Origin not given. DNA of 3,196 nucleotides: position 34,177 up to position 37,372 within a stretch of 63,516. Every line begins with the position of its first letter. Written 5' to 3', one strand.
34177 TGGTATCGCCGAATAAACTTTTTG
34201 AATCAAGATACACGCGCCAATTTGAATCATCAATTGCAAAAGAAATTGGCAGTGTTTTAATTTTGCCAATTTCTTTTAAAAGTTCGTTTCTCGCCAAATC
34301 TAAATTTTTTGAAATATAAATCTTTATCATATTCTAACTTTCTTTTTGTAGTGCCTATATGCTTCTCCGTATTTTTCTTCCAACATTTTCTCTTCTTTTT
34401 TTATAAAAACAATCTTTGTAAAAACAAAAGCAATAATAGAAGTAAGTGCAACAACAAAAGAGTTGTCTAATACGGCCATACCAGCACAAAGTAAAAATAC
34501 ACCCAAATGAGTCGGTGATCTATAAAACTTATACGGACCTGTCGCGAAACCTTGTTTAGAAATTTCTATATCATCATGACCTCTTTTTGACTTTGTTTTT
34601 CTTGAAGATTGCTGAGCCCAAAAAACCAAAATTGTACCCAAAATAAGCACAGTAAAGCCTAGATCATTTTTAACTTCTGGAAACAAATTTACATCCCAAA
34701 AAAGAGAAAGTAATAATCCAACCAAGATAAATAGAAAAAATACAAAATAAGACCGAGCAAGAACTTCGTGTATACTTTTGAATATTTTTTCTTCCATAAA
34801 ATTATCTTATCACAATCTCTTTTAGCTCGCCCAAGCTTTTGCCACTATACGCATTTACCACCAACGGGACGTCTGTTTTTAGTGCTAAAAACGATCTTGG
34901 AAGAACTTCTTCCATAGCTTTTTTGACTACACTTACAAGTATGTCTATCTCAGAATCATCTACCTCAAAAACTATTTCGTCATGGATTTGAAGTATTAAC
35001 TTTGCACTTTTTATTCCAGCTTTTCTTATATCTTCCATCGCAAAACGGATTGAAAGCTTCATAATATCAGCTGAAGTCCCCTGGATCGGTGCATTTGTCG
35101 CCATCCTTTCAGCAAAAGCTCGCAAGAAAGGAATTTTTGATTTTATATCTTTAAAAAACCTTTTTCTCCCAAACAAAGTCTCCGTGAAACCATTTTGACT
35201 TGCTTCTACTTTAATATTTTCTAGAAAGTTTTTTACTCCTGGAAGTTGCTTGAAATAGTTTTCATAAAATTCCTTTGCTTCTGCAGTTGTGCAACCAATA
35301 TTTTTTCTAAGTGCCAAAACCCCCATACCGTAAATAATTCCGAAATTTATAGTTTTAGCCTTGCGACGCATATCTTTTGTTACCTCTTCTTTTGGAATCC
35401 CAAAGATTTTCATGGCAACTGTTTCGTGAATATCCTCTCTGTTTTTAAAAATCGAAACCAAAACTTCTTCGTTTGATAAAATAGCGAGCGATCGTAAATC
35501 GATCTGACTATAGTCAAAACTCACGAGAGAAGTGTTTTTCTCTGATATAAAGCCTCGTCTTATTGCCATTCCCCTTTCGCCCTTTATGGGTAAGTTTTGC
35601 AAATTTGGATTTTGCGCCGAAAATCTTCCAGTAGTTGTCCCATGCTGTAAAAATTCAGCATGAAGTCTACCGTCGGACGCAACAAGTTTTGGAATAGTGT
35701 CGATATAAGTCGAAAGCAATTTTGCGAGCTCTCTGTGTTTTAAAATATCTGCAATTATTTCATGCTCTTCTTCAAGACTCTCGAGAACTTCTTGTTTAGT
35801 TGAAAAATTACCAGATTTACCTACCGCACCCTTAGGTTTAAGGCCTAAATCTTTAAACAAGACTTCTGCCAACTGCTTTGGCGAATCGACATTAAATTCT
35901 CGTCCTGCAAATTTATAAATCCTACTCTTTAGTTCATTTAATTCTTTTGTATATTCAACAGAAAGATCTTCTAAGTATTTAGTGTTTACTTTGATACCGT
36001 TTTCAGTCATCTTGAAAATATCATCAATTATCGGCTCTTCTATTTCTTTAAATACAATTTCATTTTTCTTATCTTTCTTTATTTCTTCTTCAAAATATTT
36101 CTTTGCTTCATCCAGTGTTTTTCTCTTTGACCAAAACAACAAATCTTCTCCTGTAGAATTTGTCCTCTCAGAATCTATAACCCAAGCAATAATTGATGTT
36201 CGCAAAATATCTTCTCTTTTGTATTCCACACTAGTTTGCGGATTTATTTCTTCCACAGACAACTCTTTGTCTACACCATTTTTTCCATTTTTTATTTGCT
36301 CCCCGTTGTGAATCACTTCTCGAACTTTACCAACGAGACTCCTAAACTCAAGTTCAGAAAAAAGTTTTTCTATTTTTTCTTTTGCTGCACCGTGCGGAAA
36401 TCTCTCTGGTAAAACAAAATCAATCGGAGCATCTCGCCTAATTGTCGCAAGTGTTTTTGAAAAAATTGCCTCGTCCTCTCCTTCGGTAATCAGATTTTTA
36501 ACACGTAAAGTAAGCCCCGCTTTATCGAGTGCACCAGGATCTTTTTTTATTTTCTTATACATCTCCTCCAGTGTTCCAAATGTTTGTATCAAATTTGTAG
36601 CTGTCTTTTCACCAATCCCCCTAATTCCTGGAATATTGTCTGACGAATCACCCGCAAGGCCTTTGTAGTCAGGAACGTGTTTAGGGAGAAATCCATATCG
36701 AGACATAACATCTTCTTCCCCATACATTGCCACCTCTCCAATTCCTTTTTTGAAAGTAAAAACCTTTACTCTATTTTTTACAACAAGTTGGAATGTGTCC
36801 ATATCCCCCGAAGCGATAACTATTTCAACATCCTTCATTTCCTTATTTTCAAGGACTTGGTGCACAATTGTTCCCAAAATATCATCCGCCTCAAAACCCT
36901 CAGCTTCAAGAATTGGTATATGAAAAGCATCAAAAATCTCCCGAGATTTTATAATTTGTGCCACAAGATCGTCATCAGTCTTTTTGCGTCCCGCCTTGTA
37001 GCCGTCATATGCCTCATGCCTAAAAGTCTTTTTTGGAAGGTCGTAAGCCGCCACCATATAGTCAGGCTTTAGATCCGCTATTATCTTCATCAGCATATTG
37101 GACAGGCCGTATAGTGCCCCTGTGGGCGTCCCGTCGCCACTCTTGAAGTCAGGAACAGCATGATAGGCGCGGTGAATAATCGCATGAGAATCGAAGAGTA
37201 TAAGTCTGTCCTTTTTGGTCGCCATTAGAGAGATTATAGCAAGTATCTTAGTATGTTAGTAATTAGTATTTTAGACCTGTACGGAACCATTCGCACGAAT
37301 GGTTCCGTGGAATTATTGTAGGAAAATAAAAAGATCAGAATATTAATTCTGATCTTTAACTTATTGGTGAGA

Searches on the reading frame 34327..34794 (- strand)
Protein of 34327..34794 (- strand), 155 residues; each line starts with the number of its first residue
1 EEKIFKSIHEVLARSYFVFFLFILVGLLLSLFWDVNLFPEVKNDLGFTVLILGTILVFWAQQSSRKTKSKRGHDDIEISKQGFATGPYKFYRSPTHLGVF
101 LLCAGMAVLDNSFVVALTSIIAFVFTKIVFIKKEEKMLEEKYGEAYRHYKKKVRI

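Call 32: search_protein_families(library=pfam, proteins=[window:34327-34794:-], max_evalue=0.001)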
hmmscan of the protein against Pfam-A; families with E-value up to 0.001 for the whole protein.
window:34327-34794:- (155 aa): 2 families
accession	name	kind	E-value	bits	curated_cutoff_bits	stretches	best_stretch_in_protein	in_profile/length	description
PF04191.18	PEMT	-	2.2e-11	44.6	25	1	45-144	5-104/105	Phospholipid methyltransferase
PF04140.19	ICMT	-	0.00077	20.3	24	0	79-139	32-94/95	Isoprenylcysteine carboxyl methyltransferase (ICMT) family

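Call 87: search_protein_families(library=ncbifam, proteins=[window:34327-34794:-], max_evalue=0.001)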
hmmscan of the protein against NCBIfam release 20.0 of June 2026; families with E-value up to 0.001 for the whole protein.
window:34327-34794:- (155 aa): 3 families
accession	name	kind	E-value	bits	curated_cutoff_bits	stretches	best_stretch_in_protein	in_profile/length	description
NF040696.1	isopcys_mtase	equivalog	2.1e-11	44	160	1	64-152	92-182/190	protein-S-isoprenylcysteine O-methyltransferase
TIGR04571.1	LmtA_Leptospira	exception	2.4e-06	27.4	325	1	45-153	52-159/252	lipid A Kdo2 1-phosphate O-methyltransferase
NF045656.1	MeththiolMtaseMddA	equivalog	0.0001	21.7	270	1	46-154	129-234/238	methanethiol S-methyltransferase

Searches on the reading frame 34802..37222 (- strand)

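Call 32: search_protein_families(library=pfam, proteins=[window:34802-37222:-], max_evalue=0.001)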
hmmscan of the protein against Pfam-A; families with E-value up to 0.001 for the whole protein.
window:34802-37222:- (806 aa): 3 families
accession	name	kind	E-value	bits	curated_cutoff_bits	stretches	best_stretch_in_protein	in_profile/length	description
PF00476.26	DNA_pol_A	-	5e-134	447.5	34.3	1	415-798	2-380/381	DNA polymerase family A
PF02739.22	5_3_exonuc_N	-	1.6e-48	164.9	34.3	1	6-177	1-164/164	5'-3' exonuclease, N-terminal resolvase-like domain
PF01367.25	5_3_exonuc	-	1.1e-26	93.6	40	1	180-271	3-86/97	5'-3' exonuclease, C-terminal SAM fold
